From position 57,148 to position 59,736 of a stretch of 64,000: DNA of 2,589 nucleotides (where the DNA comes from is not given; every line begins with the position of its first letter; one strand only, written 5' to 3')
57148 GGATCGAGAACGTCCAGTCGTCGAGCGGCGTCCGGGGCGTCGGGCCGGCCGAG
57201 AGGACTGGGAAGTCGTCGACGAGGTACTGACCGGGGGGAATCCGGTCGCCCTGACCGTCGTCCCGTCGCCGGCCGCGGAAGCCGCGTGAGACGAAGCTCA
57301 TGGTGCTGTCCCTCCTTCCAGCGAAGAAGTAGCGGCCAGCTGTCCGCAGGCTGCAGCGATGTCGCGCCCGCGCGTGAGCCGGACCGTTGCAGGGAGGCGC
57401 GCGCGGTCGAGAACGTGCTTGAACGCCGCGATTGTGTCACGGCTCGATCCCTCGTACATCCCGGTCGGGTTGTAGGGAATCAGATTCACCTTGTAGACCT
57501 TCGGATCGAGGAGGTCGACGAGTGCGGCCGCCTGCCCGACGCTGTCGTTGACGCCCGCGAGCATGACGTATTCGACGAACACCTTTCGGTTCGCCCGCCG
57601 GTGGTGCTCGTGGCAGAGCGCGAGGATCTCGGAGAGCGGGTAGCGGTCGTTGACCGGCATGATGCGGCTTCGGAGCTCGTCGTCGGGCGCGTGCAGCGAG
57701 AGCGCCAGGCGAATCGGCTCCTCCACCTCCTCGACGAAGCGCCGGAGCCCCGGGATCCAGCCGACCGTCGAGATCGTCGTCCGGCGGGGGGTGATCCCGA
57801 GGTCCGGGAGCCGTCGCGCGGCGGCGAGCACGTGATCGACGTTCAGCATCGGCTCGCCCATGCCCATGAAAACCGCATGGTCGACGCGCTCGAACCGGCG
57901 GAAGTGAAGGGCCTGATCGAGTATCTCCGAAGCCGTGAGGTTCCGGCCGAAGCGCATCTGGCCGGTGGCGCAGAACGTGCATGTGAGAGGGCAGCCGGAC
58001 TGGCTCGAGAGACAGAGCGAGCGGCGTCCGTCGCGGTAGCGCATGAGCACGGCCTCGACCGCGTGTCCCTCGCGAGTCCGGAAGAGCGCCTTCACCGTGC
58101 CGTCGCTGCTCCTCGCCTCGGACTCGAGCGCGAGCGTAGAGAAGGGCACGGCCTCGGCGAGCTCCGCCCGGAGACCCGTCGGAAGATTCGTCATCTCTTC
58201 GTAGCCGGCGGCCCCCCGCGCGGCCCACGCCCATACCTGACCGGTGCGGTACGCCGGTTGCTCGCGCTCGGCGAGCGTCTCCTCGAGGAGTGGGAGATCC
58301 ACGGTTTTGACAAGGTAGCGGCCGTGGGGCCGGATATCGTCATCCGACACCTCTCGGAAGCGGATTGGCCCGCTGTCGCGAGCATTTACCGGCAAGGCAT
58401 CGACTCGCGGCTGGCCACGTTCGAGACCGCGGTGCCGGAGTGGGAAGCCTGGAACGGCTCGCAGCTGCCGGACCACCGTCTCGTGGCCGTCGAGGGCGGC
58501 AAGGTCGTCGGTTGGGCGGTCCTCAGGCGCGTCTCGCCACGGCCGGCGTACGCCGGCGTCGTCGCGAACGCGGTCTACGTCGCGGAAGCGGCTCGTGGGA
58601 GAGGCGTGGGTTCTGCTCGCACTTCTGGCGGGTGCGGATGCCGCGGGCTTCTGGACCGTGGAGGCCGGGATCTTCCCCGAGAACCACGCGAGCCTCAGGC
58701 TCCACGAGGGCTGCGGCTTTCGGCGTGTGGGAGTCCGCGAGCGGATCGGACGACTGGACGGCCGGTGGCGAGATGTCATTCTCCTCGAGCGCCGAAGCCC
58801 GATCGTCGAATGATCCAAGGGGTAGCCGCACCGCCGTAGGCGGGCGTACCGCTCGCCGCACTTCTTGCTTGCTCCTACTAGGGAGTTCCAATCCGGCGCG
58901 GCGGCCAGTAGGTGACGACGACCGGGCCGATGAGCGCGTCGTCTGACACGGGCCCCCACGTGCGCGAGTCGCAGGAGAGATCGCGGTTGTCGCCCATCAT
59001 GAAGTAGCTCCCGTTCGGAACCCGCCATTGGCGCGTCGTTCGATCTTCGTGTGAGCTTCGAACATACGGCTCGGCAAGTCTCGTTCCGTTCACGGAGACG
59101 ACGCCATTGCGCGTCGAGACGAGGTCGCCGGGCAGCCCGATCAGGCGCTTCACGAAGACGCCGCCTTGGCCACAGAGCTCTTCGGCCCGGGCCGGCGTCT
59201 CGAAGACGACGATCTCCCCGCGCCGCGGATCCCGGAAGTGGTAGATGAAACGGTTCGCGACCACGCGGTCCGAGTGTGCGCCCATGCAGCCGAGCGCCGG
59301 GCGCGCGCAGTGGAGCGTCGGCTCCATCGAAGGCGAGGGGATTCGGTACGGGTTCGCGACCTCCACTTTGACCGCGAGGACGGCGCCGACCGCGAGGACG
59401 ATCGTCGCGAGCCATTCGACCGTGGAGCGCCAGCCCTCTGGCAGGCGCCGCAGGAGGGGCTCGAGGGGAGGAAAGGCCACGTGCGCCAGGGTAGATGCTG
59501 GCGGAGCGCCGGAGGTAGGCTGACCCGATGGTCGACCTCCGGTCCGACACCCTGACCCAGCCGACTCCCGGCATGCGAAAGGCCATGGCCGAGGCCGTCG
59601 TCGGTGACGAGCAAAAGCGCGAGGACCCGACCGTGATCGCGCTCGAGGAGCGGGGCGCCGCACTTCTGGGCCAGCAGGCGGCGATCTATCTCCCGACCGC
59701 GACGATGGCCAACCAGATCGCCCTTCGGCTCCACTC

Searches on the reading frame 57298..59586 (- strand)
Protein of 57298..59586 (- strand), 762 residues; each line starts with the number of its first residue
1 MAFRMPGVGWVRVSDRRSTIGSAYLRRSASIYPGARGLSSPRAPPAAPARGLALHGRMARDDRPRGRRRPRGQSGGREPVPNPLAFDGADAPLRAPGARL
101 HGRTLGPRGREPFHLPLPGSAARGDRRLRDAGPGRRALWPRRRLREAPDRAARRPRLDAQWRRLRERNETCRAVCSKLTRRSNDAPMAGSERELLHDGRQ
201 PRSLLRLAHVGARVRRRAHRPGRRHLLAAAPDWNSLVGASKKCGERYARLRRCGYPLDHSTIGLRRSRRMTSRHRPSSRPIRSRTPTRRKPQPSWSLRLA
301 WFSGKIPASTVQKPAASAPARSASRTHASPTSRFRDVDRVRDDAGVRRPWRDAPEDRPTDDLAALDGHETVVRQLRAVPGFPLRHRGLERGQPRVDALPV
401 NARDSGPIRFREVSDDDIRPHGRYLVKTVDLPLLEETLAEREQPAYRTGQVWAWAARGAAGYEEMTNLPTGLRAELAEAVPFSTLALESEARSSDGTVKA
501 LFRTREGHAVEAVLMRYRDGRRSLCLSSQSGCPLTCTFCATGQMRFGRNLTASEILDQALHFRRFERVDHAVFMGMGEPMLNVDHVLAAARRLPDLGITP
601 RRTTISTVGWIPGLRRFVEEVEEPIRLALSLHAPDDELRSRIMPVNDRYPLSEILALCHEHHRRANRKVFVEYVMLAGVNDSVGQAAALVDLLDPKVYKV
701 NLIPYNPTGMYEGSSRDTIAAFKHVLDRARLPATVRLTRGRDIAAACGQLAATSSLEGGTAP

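Call 12: search_protein_families(library=pfam, proteins=[window:57298-59586:-], max_evalue=0.001)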
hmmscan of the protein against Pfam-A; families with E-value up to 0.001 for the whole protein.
window:57298-59586:- (762 aa): 2 families
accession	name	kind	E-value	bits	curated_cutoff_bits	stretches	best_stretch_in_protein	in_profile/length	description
PF04055.27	Radical_SAM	-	2.2e-17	64.2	29.5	1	528-682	3-157/166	Radical SAM superfamily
PF21016.3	RlmN_N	-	0.00026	21.1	24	1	433-479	10-57/60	Ribosomal RNA large subunit methyltransferase N-terminal domain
